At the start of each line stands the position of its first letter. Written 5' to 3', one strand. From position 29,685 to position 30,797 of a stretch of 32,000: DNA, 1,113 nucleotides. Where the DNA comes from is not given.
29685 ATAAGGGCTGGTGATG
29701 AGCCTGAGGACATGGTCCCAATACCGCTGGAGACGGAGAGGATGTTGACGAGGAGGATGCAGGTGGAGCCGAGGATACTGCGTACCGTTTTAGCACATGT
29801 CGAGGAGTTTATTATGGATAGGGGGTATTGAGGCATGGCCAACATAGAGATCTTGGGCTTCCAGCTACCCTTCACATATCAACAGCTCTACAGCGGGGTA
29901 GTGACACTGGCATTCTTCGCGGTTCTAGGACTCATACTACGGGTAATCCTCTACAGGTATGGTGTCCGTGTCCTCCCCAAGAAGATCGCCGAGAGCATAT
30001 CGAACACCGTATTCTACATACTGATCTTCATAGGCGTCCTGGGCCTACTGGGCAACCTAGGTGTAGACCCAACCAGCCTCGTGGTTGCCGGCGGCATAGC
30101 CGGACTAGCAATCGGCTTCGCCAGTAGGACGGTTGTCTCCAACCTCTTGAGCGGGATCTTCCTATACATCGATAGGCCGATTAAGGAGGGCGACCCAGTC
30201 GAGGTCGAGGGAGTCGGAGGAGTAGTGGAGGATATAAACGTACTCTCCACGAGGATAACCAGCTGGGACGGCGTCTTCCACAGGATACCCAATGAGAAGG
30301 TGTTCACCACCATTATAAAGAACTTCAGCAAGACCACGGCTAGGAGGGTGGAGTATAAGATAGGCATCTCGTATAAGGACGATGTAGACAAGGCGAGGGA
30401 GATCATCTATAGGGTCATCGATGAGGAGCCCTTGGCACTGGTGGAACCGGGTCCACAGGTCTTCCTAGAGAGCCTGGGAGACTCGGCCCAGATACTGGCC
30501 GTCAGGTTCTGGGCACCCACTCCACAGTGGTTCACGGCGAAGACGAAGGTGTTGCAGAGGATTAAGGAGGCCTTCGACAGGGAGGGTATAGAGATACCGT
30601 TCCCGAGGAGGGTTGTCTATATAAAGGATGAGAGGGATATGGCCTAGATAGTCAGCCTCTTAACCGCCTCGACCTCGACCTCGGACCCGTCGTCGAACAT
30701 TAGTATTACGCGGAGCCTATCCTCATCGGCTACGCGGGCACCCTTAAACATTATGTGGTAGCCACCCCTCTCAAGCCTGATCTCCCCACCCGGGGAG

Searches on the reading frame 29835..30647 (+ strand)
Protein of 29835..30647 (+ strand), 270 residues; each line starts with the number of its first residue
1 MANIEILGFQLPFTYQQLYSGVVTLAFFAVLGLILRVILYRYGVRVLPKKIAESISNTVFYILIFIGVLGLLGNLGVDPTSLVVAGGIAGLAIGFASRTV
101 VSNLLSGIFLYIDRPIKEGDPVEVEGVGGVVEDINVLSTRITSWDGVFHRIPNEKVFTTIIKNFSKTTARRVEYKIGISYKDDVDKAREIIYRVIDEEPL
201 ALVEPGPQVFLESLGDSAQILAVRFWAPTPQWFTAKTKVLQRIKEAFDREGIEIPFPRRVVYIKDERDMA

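Call 28: search_protein_families(library=pfam, proteins=[window:29835-30647:+], max_evalue=0.001)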
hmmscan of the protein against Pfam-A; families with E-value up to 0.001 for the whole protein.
window:29835-30647:+ (270 aa): 3 families
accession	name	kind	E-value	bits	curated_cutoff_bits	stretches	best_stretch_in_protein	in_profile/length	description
PF00924.24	MS_channel_2nd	-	5.8e-20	71.6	20.2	1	99-166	1-68/68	Mechanosensitive ion channel, beta-domain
PF21082.3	MS_channel_3rd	-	2.4e-17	63.6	21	1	172-254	1-88/88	Mechanosensitive ion channel MscS, C-terminal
PF21088.3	MS_channel_1st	-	4.4e-10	39.8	23.1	1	59-97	3-41/42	Mechanosensitive ion channel, transmembrane helices 2/3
